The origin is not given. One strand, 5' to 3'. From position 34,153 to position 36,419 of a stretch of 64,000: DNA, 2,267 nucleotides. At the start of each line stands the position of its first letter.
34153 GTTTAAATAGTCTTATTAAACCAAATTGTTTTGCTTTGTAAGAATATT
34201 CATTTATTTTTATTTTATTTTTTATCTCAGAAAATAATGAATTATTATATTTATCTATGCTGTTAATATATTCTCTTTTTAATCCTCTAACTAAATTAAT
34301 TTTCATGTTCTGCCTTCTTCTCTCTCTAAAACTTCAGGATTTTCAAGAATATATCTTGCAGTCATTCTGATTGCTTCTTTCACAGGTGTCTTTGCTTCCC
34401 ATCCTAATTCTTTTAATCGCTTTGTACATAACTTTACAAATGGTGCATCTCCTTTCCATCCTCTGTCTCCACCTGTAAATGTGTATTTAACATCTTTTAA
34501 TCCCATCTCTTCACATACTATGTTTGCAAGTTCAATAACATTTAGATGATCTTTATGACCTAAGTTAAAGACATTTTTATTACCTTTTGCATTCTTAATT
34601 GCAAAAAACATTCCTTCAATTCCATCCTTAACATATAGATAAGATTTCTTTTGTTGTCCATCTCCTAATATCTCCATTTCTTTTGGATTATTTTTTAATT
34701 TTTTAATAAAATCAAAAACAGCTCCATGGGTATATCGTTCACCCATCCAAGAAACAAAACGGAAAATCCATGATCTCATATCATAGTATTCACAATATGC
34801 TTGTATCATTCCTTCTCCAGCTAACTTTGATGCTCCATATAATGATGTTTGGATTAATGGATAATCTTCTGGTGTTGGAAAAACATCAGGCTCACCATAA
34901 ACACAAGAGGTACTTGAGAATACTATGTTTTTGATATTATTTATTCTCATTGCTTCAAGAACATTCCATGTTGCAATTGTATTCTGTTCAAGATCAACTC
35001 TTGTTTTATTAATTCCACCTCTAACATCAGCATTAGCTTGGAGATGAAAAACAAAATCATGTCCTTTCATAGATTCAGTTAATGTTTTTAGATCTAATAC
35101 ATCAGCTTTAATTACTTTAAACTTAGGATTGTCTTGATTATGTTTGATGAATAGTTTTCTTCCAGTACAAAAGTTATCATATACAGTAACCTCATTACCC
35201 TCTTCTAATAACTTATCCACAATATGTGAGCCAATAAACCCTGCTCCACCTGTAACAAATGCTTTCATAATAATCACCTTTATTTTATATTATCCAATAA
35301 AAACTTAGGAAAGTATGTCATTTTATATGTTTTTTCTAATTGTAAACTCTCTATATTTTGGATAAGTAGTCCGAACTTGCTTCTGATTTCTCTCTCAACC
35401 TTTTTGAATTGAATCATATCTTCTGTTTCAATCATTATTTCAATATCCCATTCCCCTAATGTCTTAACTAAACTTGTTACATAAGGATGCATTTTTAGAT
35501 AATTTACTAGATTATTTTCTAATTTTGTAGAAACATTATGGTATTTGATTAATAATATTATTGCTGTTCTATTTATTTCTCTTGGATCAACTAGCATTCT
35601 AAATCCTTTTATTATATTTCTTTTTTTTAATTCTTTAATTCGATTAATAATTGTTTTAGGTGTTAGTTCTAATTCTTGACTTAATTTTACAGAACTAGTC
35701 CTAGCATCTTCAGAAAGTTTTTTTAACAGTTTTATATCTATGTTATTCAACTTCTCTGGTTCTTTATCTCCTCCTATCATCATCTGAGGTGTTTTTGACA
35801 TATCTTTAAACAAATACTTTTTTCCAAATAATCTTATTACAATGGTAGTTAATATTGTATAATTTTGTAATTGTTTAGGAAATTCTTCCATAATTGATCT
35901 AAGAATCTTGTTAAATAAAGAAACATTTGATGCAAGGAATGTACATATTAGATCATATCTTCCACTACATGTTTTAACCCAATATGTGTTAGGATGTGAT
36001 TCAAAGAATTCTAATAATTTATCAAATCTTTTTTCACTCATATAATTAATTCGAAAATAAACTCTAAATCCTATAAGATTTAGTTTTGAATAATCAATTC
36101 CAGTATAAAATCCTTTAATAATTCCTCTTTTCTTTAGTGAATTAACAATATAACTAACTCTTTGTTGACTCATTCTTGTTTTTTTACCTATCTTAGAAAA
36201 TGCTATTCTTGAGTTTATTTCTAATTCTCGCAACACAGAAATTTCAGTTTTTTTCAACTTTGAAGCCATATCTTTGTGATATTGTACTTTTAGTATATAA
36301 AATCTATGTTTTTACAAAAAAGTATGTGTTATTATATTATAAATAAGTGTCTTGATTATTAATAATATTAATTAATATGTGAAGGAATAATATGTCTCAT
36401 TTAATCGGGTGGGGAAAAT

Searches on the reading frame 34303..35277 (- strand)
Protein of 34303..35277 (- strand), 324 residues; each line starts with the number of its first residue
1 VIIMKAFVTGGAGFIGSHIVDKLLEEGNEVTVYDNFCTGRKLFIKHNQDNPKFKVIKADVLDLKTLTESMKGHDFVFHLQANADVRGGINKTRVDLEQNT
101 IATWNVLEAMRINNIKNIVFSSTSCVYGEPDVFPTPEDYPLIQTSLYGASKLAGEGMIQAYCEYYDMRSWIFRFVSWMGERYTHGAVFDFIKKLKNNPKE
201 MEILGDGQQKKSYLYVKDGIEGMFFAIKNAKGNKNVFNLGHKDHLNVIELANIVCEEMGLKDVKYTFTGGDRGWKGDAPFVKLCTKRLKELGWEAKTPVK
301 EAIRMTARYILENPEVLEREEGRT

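Call 4: search_protein_families(library=ncbifam, proteins=[window:34303-35277:-], max_evalue=0.00001)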
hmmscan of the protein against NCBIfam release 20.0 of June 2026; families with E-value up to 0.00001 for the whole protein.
window:34303-35277:- (324 aa): 27 families (the best 25 are shown)
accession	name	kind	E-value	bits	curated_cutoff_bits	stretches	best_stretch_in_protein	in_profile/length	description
TIGR01179.1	galE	equivalog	1.9e-41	142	262.3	1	7-299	3-313/332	UDP-glucose 4-epimerase GalE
TIGR01181.1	dTDP_gluc_dehyt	equivalog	3.8e-40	137.9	365.1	1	6-315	2-316/321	dTDP-glucose 4,6-dehydratase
TIGR04180.1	EDH_00030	hypoth_equivalog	7.7e-35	120.4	475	1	7-260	2-258/297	NAD-dependent 4,6-dehydratase LegB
NF007956.0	PRK10675.1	subfamily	6.5e-25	88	394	1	4-159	1-161/338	UDP-glucose 4-epimerase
TIGR02197.1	heptose_epim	equivalog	5.6e-19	68.5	274.6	1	8-265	3-268/316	ADP-glyceromanno-heptose 6-epimerase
NF007582.0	PRK10217.1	equivalog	7.5e-19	68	698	1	5-312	3-333/355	dTDP-glucose 4,6-dehydratase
NF047922.1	GDPFucSynFcl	equivalog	1.4e-17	64.1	500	1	5-314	4-305/308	GDP-L-fucose synthase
NF007490.0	PRK10084.1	subfamily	1.4e-17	63.7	649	1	4-317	1-341/361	dTDP-glucose 4,6-dehydratase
NF005998.1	PRK08125.1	equivalog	1.1e-16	60.4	777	1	5-267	317-594/649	bifunctional UDP-4-amino-4-deoxy-L-arabinose formyltransferase/UDP-glucuronic acid oxidase ArnA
TIGR03466.1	HpnA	hypoth_equivalog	6e-16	58.2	367.65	1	4-159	1-153/327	hopanoid-associated sugar epimerase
TIGR01472.1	gmd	equivalog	6.1e-16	58.5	415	1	5-258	2-268/342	GDP-mannose 4,6-dehydratase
TIGR02622.1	CDP_4_6_dhtase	equivalog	1.4e-14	54.1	278.45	1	5-165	6-172/352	CDP-glucose 4,6-dehydratase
NF042423.1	oxyalk_red_Shew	equivalog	1.7e-14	53.6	580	1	3-158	8-156/331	2-alkyl-3-oxoalkanoate reductase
NF043036.1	ErythonDh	equivalog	2.5e-14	53.2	325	1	4-162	1-164/321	D-erythronate dehydrogenase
NF008872.0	PRK11908.1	equivalog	3.3e-14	52.7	294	1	4-256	2-269/349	bifunctional UDP-4-keto-pentose/UDP-xylose synthase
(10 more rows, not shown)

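Call 5: search_protein_families(library=pfam, proteins=[window:34303-35277:-], max_evalue=0.00001)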
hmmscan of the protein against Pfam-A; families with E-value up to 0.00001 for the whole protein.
window:34303-35277:- (324 aa): 8 families
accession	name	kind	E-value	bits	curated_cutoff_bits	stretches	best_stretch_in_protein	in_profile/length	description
PF01370.27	Epimerase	-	1.7e-48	165.6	20.9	1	7-240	2-240/240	NAD dependent epimerase/dehydratase family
PF16363.11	GDP_Man_Dehyd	-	4.7e-43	148.4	27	1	7-306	1-332/332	GDP-mannose 4,6 dehydratase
PF01073.25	3Beta_HSD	-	1.7e-19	70.4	22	1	8-218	2-220/280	3-beta hydroxysteroid dehydrogenase/isomerase family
PF02719.21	Polysacc_synt_2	-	3e-13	50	20.2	1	7-271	2-264/293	Polysaccharide biosynthesis protein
PF04321.23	RmlD_sub_bind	-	5.1e-13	49.2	27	1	4-261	1-234/287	RmlD substrate binding domain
PF13460.12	NAD_binding_10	-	8.6e-13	49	27.2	1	10-135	1-111/184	NAD(P)H-binding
PF07993.18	NAD_binding_4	-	1.1e-09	38.3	20.1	0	8-33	1-27/258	Male sterility protein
PF00106.31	adh_short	-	6.7e-07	29.4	26.6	0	6-69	3-67/195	short chain dehydrogenase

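Call 30: search_solved_structures(query=window:34303-35277:-, max_evalue=1e-15)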
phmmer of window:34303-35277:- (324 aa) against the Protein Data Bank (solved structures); distinct sequences matched with E-value up to 1e-15: 75 (the best 60 are shown).
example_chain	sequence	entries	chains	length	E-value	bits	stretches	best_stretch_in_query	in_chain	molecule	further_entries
3ehe_A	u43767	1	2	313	9.8e-94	317.4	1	7-313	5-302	UDP-glucose 4-epimerase (GalE-1)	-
8rdg_A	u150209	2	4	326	2.5e-81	276.7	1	4-318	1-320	SDR family NAD(P)-dependent oxidoreductase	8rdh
8rdi_A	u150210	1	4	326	9e-81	274.8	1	4-318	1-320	SDR family NAD(P)-dependent oxidoreductase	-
3icp_A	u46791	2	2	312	8.2e-68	232.3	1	4-309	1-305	NAD-dependent epimerase/dehydratase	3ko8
3aw9_A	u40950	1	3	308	4.4e-62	213.4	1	4-309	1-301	NAD-dependent epimerase/dehydratase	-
4zrm_A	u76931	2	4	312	1.5e-35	126.3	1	4-311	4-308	UDP-glucose 4-epimerase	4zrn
7ys8_A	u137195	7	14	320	7.1e-34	120.7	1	4-309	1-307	UDP-glucose 4-epimerase | UDP-glucose 4-epimerase along with EC 5.1.3.2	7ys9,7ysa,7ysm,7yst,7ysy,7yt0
4lk3_A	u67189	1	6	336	3.2e-33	118.6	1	6-312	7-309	UDP-glucuronic acid decarboxylase 1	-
2b69_A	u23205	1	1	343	3.4e-33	118.5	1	6-315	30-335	UDP-glucuronate decarboxylase 1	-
4gll_A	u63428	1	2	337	4.4e-33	118.1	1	6-312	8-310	UDP-glucuronic acid decarboxylase 1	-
4m55_A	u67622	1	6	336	6e-33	117.7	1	6-312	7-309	UDP-glucuronic acid decarboxylase 1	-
6dnt_A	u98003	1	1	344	4.5e-32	114.8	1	6-258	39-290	NAD-dependent epimerase/dehydratase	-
6bwl_A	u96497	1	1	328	6.6e-29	104.4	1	4-266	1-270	Pal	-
6wjb_A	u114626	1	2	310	2.6e-28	102.4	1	5-240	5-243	NAD-dependent epimerase/dehydratase family protein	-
6wj9_A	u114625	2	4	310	1.3e-27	100.1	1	5-240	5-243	NAD-dependent epimerase/dehydratase family protein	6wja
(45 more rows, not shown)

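Call 52: search_solved_structures(query=window:34303-35277:-, max_evalue=1e-60, show_alignments=2)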
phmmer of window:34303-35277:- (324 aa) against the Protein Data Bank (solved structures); distinct sequences matched with E-value up to 1e-60: 5.
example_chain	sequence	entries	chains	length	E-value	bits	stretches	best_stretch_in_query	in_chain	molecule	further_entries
3ehe_A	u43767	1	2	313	9.8e-94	317.4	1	7-313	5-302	UDP-glucose 4-epimerase (GalE-1)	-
8rdg_A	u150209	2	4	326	2.5e-81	276.7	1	4-318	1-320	SDR family NAD(P)-dependent oxidoreductase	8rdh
8rdi_A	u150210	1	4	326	9e-81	274.8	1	4-318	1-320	SDR family NAD(P)-dependent oxidoreductase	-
3icp_A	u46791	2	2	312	8.2e-68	232.3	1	4-309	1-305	NAD-dependent epimerase/dehydratase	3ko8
3aw9_A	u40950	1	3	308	4.4e-62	213.4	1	4-309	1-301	NAD-dependent epimerase/dehydratase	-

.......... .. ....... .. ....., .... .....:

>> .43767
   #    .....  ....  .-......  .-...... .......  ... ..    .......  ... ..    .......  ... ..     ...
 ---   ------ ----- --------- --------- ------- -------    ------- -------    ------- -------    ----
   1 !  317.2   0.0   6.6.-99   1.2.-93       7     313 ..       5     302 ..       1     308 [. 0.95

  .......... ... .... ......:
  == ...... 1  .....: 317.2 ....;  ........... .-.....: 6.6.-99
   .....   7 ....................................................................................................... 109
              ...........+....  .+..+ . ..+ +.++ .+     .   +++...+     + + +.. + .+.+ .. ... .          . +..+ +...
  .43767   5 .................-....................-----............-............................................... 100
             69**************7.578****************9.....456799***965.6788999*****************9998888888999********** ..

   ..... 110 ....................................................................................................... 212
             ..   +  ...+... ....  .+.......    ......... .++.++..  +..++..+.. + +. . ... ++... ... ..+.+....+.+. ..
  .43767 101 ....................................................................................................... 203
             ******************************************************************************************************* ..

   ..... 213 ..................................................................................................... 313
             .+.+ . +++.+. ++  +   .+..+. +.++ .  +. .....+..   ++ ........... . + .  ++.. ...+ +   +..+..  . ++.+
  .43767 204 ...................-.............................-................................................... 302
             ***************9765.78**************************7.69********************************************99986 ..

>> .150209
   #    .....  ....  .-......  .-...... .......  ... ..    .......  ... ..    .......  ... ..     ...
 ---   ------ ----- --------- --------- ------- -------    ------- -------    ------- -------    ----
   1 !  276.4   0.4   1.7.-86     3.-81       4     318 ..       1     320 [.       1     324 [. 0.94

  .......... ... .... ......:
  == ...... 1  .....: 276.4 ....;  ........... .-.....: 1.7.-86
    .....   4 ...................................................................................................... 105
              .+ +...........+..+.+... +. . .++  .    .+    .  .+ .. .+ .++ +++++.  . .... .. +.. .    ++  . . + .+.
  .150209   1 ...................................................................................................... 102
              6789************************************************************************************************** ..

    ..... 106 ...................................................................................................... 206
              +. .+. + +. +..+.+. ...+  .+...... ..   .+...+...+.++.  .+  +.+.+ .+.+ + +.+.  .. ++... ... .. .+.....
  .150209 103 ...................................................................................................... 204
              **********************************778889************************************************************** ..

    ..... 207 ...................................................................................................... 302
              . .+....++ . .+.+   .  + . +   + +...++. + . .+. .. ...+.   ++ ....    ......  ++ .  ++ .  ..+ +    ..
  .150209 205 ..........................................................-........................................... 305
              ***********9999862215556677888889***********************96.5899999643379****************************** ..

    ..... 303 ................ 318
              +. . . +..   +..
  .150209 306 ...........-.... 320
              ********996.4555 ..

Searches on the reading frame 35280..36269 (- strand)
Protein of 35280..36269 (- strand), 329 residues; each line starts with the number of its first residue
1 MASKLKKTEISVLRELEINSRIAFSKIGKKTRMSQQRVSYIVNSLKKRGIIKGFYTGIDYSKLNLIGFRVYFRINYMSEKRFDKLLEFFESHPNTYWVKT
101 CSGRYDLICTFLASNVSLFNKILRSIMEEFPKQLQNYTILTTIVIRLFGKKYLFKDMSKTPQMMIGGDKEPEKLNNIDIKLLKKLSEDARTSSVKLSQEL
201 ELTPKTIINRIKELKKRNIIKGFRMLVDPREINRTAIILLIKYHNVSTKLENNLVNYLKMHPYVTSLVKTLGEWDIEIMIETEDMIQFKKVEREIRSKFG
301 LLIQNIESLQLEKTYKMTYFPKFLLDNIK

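Call 4: search_protein_families(library=ncbifam, proteins=[window:35280-36269:-], max_evalue=0.00001)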
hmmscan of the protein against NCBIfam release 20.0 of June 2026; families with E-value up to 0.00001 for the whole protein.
window:35280-36269:- (329 aa): 9 families
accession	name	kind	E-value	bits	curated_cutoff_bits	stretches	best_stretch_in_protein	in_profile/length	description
NF040947.1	trans_reg_LysM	equivalog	2.6e-20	72.6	180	2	175-300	2-123/136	HTH-type transcriptional regulator LysM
NF053758.1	ChrTpTrnRegChrS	equivalog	1.4e-16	60.7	250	1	172-276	10-112/158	chromate efflux transcriptional regulator ChrS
NF008370.0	PRK11169.1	equivalog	1.5e-16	60.6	233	1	169-290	7-129/164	leucine-responsive transcriptional regulator Lrp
NF008384.0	PRK11179.1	equivalog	5e-16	58.9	227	1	171-291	4-123/153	transcriptional regulator AsnC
NF041396.1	TranRegLrp_Halo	equivalog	1.5e-15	57.4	190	1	175-280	4-107/149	HTH-type transcriptional regulator Lrp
NF040820.1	trans_reg_LrpA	equivalog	7.5e-11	42.1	250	0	178-284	6-110/141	HTH-type transcriptional regulator LrpA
NF041395.1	TranRegLrpA1_Halo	equivalog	1.5e-10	41.2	250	0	180-282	9-109/142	HTH-type transcriptional regulator LrpA1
NF040708.3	Siroheme_Dcarb_AhbA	equivalog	1.8e-06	27.8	140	0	195-265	21-88/144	siroheme decarboxylase subunit alpha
NF003210.0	PRK04172.1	equivalog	9.9e-06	24.6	350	0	173-221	3-51/496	phenylalanine--tRNA ligase subunit alpha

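Call 5: search_protein_families(library=pfam, proteins=[window:35280-36269:-], max_evalue=0.00001)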
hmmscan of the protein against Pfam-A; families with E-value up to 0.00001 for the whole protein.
window:35280-36269:- (329 aa): 4 families
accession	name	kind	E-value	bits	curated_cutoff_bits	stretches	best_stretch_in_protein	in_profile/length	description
PF13404.12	HTH_AsnC-type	-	2e-13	50.4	27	1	175-215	2-42/42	AsnC-type helix-turn-helix domain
PF13412.12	HTH_24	-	2.1e-13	50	21.9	1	174-221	1-48/48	Winged helix-turn-helix DNA-binding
PF12802.13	MarR_2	-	3.1e-07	30.9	27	1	5-51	3-50/61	MarR family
PF01037.27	AsnC_trans_reg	-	4.3e-07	30.2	25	0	253-297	13-58/73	Lrp/AsnC ligand binding domain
